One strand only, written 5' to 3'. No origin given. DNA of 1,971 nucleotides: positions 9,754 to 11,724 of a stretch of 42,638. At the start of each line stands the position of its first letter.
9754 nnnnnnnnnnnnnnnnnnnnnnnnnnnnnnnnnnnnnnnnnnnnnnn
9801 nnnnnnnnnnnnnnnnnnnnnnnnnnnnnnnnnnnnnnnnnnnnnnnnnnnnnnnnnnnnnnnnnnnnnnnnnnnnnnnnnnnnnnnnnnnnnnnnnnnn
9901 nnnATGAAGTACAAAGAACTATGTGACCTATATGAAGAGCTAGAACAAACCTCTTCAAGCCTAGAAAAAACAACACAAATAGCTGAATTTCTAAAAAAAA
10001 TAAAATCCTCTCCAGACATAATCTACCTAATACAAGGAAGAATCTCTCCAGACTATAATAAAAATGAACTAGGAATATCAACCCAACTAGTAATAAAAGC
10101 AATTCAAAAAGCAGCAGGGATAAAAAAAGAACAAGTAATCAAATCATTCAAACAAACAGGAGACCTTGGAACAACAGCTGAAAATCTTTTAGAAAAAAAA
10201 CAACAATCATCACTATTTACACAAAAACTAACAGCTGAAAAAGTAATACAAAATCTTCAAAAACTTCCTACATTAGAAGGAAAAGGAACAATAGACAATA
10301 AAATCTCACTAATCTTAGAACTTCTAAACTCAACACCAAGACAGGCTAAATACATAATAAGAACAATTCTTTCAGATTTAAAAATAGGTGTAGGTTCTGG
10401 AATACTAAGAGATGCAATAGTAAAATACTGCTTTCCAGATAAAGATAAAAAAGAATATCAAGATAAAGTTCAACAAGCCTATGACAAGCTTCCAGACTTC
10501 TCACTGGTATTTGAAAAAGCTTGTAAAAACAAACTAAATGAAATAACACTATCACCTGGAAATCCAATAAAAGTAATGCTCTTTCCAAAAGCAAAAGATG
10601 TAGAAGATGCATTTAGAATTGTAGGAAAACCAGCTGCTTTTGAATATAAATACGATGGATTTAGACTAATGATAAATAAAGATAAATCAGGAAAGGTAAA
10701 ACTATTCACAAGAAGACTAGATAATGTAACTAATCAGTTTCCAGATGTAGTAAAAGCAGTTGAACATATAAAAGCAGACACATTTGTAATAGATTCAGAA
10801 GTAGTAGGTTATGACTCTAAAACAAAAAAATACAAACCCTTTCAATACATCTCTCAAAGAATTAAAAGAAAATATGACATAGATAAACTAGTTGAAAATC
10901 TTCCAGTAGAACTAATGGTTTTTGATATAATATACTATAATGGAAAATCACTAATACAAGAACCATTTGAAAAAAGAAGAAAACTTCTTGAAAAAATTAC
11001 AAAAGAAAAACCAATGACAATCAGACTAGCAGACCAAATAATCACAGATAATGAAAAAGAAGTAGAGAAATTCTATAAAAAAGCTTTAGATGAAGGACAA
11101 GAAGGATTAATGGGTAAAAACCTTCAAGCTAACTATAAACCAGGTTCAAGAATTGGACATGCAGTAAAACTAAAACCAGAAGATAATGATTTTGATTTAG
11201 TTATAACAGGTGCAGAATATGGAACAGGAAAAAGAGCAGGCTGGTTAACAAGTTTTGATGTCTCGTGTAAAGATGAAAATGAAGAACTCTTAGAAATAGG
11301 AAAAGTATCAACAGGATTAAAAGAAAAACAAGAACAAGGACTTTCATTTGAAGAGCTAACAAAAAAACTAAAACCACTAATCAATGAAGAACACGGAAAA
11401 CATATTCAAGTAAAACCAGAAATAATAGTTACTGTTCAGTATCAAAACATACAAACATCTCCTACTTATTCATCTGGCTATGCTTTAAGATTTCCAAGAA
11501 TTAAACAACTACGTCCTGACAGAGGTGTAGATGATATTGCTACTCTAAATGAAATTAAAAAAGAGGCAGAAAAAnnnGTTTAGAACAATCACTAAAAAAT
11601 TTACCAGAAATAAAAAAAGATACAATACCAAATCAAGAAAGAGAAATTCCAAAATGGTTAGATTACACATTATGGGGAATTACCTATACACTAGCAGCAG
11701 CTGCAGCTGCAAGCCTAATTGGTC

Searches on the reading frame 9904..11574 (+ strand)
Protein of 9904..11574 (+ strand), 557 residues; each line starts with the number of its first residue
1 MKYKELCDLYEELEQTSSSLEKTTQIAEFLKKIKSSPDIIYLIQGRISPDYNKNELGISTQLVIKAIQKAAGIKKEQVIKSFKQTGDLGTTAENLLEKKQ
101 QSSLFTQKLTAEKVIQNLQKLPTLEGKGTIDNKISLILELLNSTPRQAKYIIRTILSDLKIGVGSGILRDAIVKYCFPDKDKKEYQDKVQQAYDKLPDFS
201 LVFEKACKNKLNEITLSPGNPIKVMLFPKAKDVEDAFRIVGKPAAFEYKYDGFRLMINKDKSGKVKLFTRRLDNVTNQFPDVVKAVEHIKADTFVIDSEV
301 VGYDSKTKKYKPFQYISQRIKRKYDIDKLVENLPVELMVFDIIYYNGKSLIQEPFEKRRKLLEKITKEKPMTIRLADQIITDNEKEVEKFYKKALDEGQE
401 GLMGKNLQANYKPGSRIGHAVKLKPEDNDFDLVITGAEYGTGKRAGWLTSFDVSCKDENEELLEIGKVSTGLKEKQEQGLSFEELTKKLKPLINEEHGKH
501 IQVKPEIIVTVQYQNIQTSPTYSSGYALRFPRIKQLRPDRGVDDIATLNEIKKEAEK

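Call 29: search_protein_families(library=pfam, proteins=[window:9904-11574:+], max_evalue=0.001)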
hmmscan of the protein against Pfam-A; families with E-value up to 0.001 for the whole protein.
window:9904-11574:+ (557 aa): 3 families
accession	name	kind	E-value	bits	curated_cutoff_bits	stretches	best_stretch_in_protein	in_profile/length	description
PF01068.26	DNA_ligase_A_M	-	3.4e-55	187.3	26.2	1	225-424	2-204/204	ATP dependent DNA ligase domain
PF04675.19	DNA_ligase_A_N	-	1e-37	130.5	24.6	1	3-172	2-173/174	DNA ligase N terminus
PF04679.21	DNA_ligase_A_C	-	1e-12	48.7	27.5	1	444-540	1-94/94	ATP dependent DNA ligase C terminal region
